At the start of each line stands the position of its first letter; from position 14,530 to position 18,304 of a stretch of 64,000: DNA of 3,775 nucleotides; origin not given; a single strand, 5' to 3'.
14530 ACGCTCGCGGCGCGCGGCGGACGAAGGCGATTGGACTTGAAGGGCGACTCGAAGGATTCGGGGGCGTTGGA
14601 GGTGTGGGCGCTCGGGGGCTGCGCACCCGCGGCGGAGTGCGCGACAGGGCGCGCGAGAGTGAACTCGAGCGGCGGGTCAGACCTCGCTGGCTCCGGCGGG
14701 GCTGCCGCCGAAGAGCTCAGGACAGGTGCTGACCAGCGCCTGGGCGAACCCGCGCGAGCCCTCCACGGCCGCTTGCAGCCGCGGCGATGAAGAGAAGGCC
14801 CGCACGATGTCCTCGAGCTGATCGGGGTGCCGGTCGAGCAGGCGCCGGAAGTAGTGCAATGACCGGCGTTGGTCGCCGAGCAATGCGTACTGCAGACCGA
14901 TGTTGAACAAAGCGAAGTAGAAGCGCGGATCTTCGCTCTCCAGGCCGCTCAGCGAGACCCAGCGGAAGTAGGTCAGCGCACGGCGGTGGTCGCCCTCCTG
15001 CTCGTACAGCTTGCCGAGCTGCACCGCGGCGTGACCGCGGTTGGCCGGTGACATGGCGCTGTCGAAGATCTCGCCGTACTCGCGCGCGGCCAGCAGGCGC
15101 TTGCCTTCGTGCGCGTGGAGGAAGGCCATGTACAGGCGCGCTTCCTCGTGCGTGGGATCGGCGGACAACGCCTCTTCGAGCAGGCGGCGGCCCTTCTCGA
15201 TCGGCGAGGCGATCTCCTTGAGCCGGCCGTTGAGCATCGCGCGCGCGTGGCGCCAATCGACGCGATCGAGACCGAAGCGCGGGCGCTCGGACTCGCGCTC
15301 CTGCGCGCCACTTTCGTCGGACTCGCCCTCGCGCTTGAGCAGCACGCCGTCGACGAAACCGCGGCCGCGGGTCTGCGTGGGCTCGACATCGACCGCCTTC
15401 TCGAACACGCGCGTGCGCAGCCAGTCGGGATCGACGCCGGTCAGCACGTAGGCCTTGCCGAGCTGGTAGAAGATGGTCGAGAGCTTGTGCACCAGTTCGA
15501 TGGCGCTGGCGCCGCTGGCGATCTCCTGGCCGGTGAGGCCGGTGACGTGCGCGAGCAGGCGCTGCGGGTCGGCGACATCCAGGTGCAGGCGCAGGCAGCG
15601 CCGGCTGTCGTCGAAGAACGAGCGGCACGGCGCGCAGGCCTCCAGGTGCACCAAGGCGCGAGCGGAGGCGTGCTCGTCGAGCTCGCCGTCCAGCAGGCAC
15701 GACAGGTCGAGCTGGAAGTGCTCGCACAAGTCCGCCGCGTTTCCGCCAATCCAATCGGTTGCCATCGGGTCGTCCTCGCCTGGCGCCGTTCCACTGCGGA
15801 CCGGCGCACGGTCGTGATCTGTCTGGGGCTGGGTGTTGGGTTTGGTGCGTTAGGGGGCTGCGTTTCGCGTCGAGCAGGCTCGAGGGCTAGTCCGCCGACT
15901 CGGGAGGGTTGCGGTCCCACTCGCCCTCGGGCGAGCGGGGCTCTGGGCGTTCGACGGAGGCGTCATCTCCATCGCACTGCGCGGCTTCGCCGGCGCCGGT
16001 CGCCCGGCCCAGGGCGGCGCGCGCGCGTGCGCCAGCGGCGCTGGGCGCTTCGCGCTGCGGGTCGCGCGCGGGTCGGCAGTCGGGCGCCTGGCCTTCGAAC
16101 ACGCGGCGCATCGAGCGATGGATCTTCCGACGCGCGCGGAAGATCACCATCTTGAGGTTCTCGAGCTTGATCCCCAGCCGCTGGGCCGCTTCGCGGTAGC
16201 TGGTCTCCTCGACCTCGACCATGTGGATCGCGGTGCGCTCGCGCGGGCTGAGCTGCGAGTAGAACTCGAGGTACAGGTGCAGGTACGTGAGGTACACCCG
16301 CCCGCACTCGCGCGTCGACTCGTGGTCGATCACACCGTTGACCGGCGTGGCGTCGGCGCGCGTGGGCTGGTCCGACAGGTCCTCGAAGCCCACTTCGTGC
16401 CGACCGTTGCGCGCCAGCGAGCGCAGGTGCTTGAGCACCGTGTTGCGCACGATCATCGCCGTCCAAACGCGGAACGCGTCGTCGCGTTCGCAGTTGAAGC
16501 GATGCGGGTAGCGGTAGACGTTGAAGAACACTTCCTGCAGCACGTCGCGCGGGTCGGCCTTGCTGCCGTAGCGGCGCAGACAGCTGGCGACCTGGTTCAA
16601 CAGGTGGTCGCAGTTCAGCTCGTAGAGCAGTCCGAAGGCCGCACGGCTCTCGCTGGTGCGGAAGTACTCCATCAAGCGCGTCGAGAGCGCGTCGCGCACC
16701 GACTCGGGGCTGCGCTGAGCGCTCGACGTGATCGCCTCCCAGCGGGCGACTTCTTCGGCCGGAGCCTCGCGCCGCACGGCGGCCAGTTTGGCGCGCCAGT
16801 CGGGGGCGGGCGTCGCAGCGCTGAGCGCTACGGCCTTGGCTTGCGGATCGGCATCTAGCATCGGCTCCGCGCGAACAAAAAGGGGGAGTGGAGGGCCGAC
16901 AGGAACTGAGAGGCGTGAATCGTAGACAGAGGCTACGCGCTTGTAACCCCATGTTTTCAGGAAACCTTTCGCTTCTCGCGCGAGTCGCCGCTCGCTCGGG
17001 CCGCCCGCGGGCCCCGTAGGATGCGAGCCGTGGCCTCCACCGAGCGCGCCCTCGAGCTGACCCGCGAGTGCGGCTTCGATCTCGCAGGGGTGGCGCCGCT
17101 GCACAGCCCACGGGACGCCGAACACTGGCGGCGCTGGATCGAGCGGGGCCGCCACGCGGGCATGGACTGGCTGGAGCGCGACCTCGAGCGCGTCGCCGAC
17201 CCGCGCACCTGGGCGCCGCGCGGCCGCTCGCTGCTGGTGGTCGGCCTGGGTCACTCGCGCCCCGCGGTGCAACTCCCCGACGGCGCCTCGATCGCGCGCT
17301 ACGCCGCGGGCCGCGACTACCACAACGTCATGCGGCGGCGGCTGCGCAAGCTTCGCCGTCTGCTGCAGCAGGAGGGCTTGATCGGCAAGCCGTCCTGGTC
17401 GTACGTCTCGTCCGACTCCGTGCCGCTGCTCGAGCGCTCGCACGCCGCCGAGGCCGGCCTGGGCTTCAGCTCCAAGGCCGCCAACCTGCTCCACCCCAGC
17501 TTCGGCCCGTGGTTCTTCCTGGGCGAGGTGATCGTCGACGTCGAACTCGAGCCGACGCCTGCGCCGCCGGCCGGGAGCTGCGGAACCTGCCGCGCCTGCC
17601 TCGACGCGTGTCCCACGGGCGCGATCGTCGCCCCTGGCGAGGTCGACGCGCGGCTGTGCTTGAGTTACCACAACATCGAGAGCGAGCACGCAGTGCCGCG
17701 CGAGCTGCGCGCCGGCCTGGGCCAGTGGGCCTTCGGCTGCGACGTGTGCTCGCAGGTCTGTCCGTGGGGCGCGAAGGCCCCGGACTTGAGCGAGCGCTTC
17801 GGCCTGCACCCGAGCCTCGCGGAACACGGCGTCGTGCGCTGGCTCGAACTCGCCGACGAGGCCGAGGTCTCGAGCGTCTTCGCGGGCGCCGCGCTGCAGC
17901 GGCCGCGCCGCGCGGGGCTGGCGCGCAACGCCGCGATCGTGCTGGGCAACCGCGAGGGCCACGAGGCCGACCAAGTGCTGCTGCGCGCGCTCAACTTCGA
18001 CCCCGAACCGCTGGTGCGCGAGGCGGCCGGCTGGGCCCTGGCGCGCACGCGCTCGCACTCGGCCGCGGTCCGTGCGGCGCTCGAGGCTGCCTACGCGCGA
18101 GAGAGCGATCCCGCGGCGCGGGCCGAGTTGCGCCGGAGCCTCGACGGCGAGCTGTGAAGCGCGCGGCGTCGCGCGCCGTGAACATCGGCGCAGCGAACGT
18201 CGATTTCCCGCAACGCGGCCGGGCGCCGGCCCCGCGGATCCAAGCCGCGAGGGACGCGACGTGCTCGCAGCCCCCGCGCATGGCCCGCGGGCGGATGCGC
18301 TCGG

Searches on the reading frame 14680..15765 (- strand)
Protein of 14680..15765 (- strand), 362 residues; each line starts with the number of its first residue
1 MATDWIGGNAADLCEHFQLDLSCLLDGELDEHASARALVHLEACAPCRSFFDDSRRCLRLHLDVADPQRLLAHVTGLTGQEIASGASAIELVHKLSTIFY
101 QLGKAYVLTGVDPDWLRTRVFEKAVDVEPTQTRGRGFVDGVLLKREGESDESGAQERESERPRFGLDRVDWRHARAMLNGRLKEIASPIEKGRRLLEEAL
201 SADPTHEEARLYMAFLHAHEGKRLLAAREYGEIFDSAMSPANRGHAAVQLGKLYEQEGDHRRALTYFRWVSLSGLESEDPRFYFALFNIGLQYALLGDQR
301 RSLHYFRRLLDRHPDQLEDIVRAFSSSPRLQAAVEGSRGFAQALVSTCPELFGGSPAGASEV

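Call 61: search_protein_families(library=pfam, proteins=[window:14680-15765:-], max_evalue=0.001)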
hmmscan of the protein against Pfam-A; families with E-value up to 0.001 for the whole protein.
window:14680-15765:- (362 aa): 8 families
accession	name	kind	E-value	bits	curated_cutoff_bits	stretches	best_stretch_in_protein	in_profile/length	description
PF13174.12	TPR_6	-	1.3e-07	32.2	26.3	0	285-315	2-32/33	Tetratricopeptide repeat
PF13428.12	TPR_14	-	4.2e-07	30.5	23.5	0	190-214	18-42/44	Tetratricopeptide repeat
PF13181.12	TPR_8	-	2.7e-06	27.6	25.7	0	246-268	3-25/34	Tetratricopeptide repeat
PF00515.34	TPR_1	-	3.8e-06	26.9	27.8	0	285-315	3-33/34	Tetratricopeptide repeat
PF07719.23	TPR_2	-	5.9e-06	26.4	27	0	284-315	2-33/34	Tetratricopeptide repeat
PF13431.12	TPR_17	-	7.1e-06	26.3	24.4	0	195-222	1-28/34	Tetratricopeptide repeat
PF14559.12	TPR_19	-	0.00038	21.2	25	0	193-221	11-39/68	Tetratricopeptide repeat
PF13432.12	TPR_16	-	0.0007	20.4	32.7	0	249-315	2-63/65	Tetratricopeptide repeat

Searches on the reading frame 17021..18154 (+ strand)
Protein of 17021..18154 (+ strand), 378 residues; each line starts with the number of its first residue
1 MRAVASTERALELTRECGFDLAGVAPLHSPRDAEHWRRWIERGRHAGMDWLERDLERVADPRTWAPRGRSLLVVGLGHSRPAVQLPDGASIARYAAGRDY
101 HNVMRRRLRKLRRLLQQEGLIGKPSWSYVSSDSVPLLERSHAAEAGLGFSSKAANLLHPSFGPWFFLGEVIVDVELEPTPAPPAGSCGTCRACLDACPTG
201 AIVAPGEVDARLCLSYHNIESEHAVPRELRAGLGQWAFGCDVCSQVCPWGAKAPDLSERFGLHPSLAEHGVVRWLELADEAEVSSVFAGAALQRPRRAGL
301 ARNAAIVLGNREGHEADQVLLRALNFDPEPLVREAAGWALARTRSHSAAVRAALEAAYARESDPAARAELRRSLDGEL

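Call 61: search_protein_families(library=pfam, proteins=[window:17021-18154:+], max_evalue=0.001)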
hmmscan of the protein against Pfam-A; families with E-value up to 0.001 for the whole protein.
window:17021-18154:+ (378 aa): 9 families
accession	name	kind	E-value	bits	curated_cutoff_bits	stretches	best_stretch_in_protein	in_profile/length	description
PF13484.11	Fer4_16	-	6.1e-21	75.4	30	1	187-250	2-66/66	4Fe-4S double cluster binding domain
PF08331.15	QueG_DUF1730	-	1.8e-12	47.4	25.1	1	59-119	2-66/77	Epoxyqueuosine reductase QueG, DUF1730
PF13646.12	HEAT_2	-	2.6e-06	28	27.7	1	300-374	16-87/88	HEAT repeats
PF12838.12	Fer4_7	-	2.9e-06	28.1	27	1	187-251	2-52/52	4Fe-4S dicluster domain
PF13187.11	Fer4_9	-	7.9e-06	26.2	27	0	185-202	35-52/52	4Fe-4S dicluster domain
PF00037.32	Fer4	-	4.3e-05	23.6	21.1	0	186-202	7-23/24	4Fe-4S binding domain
PF13237.11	Fer4_10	-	0.00012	22.4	25.5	0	186-199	8-21/53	4Fe-4S dicluster domain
PF13183.11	Fer4_8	-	0.00054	20.9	27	0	183-200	50-67/68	4Fe-4S dicluster domain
PF12798.12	Fer4_3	-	0.0007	20.7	27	0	239-251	3-15/15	4Fe-4S binding domain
